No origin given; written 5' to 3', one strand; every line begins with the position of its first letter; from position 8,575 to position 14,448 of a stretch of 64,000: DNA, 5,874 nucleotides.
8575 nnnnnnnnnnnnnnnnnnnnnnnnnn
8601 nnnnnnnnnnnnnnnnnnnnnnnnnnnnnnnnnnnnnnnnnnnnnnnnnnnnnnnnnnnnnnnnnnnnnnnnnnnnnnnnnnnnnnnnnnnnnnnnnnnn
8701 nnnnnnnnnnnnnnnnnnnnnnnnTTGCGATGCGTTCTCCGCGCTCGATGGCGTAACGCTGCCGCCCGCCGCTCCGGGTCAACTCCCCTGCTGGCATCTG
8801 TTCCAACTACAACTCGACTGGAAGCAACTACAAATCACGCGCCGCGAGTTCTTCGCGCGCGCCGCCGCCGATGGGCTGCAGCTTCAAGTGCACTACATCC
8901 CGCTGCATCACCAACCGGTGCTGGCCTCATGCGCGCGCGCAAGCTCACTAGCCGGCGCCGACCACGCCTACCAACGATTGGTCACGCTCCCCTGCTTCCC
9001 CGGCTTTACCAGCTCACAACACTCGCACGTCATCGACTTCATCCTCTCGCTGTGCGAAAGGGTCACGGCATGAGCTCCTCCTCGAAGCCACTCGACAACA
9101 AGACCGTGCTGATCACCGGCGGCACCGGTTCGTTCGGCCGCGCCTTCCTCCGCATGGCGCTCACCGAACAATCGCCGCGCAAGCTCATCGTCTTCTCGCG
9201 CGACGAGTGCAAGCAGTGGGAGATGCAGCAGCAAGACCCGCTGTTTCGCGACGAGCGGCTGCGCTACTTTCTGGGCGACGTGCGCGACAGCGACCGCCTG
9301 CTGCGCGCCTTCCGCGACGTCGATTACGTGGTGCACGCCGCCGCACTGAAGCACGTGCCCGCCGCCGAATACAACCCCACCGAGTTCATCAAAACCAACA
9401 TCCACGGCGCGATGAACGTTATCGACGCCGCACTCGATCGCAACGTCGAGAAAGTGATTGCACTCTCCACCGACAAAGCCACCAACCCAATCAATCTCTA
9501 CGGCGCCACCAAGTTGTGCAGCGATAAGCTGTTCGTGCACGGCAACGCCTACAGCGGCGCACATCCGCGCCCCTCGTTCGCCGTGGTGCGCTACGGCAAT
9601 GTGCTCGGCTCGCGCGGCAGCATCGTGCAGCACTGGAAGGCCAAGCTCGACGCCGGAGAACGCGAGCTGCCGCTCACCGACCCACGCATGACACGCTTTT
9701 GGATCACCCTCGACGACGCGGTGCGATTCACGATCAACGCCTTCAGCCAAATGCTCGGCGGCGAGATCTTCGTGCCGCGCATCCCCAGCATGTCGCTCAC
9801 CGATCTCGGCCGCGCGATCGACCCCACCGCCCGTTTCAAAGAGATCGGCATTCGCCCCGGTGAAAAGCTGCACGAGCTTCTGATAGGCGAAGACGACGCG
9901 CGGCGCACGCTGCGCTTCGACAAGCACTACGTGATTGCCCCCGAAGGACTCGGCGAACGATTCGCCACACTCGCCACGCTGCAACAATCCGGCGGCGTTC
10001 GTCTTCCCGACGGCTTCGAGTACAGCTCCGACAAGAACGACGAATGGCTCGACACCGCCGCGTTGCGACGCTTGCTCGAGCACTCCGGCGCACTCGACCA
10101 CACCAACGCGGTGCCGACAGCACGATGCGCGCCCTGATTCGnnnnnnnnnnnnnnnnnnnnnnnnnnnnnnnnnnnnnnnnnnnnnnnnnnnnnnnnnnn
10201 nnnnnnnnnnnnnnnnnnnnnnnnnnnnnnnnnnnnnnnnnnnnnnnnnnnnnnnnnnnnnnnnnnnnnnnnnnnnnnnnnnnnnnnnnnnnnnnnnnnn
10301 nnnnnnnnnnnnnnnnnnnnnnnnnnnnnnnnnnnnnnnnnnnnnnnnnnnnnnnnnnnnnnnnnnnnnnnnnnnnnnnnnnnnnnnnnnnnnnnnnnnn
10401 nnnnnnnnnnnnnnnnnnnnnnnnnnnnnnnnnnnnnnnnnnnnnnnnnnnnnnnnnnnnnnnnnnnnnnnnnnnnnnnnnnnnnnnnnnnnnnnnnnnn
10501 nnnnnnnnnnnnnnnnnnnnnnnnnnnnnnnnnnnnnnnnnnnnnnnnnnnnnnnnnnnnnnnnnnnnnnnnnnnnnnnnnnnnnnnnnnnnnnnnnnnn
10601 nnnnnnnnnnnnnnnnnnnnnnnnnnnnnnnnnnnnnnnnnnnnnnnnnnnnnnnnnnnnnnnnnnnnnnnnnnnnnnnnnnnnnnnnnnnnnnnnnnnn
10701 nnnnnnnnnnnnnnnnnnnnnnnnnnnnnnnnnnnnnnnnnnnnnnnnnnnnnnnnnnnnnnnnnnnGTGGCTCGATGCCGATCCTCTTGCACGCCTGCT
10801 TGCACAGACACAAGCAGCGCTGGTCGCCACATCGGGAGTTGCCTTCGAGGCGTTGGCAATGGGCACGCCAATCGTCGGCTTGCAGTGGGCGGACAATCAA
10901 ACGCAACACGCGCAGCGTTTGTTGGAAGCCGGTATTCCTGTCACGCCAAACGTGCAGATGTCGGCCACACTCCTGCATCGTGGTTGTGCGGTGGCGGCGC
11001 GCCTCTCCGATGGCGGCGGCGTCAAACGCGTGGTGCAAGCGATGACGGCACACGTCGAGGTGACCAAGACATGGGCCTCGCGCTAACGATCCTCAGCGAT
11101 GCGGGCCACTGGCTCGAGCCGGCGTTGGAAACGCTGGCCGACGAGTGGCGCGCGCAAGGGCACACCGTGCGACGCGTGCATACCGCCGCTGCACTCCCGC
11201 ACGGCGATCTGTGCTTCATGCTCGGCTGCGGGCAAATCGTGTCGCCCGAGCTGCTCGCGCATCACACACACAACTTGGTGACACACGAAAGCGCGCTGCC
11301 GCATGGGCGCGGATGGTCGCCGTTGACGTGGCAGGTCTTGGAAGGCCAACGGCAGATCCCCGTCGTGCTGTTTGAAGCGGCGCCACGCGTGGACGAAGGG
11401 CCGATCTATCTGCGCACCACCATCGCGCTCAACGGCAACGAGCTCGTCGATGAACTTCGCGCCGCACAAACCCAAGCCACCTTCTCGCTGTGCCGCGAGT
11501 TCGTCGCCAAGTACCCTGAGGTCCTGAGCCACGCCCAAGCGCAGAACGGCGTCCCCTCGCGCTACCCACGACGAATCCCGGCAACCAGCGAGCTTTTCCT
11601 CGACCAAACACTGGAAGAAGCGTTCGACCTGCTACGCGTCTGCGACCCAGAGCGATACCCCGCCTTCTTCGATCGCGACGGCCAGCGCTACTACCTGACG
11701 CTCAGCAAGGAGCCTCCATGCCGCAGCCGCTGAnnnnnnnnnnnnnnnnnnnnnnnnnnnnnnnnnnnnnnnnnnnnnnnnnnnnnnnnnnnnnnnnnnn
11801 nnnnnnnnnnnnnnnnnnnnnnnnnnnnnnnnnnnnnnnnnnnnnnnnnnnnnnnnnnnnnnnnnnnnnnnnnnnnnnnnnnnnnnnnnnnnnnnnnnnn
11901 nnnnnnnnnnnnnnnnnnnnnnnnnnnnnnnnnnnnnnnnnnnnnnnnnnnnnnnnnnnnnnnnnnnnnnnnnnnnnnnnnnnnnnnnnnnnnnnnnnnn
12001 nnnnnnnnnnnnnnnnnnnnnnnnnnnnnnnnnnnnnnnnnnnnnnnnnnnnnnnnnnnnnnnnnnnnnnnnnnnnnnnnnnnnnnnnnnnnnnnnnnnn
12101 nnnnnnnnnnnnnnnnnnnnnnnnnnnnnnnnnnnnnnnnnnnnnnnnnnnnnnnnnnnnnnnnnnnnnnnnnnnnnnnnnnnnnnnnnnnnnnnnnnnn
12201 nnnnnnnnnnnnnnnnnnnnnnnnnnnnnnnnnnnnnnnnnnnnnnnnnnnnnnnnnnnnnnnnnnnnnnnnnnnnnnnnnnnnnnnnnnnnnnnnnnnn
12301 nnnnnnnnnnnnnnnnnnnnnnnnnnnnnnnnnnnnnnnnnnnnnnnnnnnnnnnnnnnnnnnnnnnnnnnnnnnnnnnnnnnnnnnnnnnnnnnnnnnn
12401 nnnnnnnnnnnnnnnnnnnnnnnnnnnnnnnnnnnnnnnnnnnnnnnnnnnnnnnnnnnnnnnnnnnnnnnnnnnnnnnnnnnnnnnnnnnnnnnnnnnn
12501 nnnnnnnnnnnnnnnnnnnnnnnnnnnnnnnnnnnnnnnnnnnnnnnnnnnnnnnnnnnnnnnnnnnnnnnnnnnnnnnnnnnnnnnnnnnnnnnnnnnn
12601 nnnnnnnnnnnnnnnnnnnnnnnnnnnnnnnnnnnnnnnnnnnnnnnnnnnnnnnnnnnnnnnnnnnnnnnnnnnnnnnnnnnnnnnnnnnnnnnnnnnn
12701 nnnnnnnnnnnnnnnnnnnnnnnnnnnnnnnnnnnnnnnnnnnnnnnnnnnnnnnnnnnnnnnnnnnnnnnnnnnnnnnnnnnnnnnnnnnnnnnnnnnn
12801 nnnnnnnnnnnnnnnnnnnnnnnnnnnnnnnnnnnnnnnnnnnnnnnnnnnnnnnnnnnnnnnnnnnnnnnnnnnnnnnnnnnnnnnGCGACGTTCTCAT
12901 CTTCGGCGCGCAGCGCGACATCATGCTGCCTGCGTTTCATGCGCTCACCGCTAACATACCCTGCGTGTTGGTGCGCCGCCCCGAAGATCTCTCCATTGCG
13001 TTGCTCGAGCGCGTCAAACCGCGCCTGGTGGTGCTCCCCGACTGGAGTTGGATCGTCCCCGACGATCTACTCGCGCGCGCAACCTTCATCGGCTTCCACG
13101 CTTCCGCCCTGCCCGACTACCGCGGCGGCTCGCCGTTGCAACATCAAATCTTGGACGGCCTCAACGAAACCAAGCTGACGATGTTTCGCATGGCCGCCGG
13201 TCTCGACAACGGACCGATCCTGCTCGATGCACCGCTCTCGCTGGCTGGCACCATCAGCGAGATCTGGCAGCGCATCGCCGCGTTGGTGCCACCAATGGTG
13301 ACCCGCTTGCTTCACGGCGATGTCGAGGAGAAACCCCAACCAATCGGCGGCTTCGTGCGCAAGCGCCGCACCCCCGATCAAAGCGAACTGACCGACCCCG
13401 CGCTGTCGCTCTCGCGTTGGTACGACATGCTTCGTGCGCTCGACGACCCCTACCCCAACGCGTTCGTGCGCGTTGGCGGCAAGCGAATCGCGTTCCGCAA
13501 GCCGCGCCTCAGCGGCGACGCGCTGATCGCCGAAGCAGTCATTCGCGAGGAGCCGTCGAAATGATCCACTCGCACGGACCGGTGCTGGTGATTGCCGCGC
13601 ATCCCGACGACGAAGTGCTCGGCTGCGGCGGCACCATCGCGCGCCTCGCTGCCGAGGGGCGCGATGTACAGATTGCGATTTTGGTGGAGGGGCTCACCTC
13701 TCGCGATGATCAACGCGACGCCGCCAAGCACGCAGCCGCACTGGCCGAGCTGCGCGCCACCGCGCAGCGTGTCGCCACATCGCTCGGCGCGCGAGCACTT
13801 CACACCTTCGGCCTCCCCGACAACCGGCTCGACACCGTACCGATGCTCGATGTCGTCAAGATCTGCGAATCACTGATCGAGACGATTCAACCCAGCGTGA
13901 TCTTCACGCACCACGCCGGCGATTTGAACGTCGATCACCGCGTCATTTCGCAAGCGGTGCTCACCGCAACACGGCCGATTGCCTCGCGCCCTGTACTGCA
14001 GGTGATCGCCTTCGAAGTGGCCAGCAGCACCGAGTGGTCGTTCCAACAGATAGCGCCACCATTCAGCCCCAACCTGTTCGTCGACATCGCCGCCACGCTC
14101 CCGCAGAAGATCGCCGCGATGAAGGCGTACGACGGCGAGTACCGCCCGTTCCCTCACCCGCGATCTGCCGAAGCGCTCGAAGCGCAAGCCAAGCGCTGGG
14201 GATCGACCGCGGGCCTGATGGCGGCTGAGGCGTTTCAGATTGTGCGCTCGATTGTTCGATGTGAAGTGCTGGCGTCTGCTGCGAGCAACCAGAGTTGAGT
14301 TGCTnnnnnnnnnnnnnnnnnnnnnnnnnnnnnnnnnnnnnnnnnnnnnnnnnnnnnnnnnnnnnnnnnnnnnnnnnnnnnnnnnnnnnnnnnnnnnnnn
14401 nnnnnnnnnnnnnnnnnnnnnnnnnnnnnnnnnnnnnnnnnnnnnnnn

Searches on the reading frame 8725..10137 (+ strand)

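Call 47: search_protein_families(library=pfam, proteins=[window:8725-10137:+], max_evalue=0.001)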
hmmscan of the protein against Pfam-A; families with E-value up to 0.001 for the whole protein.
window:8725-10137:+ (470 aa): 10 families
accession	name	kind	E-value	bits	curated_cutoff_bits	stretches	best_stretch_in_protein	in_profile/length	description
PF02719.21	Polysacc_synt_2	-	4.9e-94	315.2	20.2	1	128-405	1-292/293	Polysaccharide biosynthesis protein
PF01370.27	Epimerase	-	1.4e-26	93.8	20.9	1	128-342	1-227/240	NAD dependent epimerase/dehydratase family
PF16363.11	GDP_Man_Dehyd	-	4.4e-15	56.4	27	1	129-250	1-130/332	GDP-mannose 4,6 dehydratase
PF01073.25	3Beta_HSD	-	3.5e-14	52.9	22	1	129-254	1-121/280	3-beta hydroxysteroid dehydrogenase/isomerase family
PF04321.23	RmlD_sub_bind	-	6.3e-10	39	27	1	127-299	2-157/287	RmlD substrate binding domain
PF13460.12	NAD_binding_10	-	1.4e-08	35.3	27.2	1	132-254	1-103/184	NAD(P)H-binding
PF08659.16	KR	-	4.7e-06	27.1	22.6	1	127-248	2-135/180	KR domain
PF07993.18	NAD_binding_4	-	1e-05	25.3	20.1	1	130-255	1-142/258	Male sterility protein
PF00106.31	adh_short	-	3e-05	24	26.6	1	126-245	1-132/195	short chain dehydrogenase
PF05368.20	NmrA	-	0.00089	19.4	27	0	125-245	2-103/298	NmrA-like family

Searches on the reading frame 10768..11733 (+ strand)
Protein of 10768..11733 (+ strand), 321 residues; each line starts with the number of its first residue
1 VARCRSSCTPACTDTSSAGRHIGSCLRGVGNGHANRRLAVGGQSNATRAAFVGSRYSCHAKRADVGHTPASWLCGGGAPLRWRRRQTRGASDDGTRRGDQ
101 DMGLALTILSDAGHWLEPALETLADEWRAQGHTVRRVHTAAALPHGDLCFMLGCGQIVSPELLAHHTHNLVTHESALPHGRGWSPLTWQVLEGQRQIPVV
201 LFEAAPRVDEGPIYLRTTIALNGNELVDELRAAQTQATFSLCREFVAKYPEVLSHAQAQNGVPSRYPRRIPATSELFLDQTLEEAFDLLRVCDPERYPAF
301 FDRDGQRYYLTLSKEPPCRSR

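Call 47: search_protein_families(library=pfam, proteins=[window:10768-11733:+], max_evalue=0.001)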
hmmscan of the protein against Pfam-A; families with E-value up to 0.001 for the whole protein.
window:10768-11733:+ (321 aa): 1 family
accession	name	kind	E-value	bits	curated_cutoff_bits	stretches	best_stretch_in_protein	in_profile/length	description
PF00551.24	Formyl_trans_N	-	6.3e-08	33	26.1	1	127-232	61-167/181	Formyl transferase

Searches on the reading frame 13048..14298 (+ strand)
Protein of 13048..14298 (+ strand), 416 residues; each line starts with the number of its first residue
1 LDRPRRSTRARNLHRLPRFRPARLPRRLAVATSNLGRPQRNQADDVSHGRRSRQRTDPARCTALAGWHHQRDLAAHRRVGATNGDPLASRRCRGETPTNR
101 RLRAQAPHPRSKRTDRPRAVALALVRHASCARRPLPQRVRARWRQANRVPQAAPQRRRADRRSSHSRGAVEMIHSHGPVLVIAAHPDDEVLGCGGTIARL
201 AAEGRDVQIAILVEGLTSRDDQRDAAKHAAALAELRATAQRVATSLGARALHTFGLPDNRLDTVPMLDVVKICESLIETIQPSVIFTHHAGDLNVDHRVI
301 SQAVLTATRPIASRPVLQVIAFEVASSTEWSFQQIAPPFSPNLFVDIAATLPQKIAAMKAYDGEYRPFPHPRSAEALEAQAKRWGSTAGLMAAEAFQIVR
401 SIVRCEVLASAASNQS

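Call 47: search_protein_families(library=pfam, proteins=[window:13048-14298:+], max_evalue=0.001)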
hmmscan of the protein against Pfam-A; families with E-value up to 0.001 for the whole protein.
window:13048-14298:+ (416 aa): 1 family
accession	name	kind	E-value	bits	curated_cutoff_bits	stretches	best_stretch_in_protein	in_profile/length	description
PF02585.22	PIG-L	-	4.2e-26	92.4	28.2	1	180-307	1-128/129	GlcNAc-PI de-N-acetylase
